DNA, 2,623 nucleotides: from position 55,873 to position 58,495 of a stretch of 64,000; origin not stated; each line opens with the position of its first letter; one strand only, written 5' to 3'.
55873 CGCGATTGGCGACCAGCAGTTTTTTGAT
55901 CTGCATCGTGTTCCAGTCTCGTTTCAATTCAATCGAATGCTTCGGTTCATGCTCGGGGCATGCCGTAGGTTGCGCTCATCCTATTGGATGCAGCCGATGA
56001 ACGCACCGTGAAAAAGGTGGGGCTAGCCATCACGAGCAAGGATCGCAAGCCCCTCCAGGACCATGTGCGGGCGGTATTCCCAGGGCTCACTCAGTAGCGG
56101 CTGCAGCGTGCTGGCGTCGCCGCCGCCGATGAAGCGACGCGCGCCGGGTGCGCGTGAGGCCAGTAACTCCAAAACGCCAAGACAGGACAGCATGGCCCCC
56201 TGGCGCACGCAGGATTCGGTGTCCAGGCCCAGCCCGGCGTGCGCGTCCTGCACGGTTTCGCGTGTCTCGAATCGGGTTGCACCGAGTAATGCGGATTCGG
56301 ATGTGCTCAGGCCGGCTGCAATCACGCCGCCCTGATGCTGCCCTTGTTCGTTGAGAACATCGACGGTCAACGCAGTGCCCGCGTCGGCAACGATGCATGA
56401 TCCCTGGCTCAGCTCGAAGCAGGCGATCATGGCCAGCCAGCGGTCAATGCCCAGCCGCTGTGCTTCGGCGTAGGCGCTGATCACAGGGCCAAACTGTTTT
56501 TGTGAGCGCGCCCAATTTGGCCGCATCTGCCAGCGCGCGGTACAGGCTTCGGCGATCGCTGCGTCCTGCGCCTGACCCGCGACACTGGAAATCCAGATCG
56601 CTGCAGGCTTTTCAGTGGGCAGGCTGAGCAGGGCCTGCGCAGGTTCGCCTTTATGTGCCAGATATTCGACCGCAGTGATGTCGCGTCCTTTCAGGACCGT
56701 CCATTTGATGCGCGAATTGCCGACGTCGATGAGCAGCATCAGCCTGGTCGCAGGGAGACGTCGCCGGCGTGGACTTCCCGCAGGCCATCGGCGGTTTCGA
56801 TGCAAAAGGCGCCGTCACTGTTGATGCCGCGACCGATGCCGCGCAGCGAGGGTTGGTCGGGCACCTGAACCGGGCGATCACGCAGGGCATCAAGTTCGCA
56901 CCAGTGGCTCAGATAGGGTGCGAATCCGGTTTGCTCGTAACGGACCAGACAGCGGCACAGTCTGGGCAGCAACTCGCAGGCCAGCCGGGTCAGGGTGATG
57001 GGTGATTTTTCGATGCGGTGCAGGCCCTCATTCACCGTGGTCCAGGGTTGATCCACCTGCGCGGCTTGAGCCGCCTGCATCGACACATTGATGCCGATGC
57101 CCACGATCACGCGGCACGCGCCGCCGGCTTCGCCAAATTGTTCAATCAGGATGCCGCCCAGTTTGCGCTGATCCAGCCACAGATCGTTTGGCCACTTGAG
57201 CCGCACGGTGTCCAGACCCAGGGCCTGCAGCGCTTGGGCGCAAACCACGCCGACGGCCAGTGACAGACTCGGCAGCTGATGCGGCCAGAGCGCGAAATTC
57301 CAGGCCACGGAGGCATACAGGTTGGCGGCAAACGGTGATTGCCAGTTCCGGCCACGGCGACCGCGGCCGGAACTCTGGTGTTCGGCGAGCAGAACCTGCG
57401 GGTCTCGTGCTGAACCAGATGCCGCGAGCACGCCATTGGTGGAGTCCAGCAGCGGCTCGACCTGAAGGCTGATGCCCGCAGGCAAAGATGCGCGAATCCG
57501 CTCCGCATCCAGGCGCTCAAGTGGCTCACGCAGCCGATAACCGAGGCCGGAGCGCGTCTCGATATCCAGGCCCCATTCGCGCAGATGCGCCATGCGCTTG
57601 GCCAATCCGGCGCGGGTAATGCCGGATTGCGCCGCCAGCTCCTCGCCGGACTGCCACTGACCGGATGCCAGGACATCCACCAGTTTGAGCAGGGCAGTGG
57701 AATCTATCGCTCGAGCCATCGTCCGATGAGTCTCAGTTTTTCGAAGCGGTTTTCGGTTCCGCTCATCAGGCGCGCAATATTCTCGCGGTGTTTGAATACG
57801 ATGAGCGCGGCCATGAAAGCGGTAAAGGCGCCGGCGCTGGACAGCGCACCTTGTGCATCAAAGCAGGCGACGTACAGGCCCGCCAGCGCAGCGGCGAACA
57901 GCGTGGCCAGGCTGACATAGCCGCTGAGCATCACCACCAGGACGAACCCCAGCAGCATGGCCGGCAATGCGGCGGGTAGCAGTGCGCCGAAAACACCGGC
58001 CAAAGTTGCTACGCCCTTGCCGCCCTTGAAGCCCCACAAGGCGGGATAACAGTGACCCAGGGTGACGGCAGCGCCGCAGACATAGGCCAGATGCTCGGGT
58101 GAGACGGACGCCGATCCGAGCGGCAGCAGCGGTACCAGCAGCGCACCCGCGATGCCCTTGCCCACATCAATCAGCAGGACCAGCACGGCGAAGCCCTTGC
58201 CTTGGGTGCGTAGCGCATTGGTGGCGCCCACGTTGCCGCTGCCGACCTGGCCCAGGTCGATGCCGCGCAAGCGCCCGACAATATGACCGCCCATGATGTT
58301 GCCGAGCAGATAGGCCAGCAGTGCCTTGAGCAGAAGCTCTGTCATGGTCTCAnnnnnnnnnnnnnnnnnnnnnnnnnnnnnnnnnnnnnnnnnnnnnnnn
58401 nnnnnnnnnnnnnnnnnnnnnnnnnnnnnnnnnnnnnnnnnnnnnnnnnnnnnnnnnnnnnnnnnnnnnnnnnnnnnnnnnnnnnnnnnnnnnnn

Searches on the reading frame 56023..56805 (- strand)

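Call 44: search_protein_families(library=pfam, proteins=[window:56023-56805:-])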
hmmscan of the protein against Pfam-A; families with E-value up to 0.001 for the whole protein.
window:56023-56805:- (260 aa): 1 family
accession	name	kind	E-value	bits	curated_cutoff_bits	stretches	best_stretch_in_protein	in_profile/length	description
PF03309.20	Pan_kinase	-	6.5e-39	134.3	24.7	1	23-215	1-202/205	Type III pantothenate kinase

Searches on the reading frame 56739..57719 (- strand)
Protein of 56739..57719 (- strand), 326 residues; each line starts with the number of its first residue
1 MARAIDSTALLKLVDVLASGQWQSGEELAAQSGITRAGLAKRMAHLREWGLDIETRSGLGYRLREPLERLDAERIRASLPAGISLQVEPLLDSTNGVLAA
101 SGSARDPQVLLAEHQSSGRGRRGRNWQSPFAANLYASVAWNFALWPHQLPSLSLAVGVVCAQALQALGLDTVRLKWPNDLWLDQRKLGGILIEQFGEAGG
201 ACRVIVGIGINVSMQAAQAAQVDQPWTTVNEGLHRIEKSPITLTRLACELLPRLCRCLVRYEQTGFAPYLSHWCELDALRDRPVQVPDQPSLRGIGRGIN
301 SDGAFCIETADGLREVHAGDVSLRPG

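Call 44: search_protein_families(library=pfam, proteins=[window:56739-57719:-])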
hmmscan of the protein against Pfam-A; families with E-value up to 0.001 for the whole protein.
window:56739-57719:- (326 aa): 3 families
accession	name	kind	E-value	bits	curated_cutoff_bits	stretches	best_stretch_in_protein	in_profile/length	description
PF03099.24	BPL_LplA_LipB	-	3.5e-16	59.8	21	1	93-211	7-133/133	Biotin/lipoate A/B protein ligase family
PF02237.23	BPL_C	-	3.9e-09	36.7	21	1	282-324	4-48/48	Biotin protein ligase C terminal domain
PF08279.18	HTH_11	-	2.3e-06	27.8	25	1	21-62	15-55/55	HTH domain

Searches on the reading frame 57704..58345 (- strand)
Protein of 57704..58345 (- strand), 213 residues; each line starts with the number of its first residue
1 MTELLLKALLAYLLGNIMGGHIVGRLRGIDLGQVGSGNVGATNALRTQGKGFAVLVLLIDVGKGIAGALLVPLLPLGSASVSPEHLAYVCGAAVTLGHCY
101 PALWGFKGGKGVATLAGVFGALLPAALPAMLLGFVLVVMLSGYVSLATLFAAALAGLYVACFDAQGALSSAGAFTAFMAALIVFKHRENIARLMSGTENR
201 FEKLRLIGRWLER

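Call 44: search_protein_families(library=pfam, proteins=[window:57704-58345:-])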
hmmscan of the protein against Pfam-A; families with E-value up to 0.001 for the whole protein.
window:57704-58345:- (213 aa): 1 family
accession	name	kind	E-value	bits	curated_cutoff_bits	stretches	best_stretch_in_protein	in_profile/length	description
PF02660.20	G3P_acyltransf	-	1.9e-44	152.1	24.1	1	10-193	1-164/164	Glycerol-3-phosphate acyltransferase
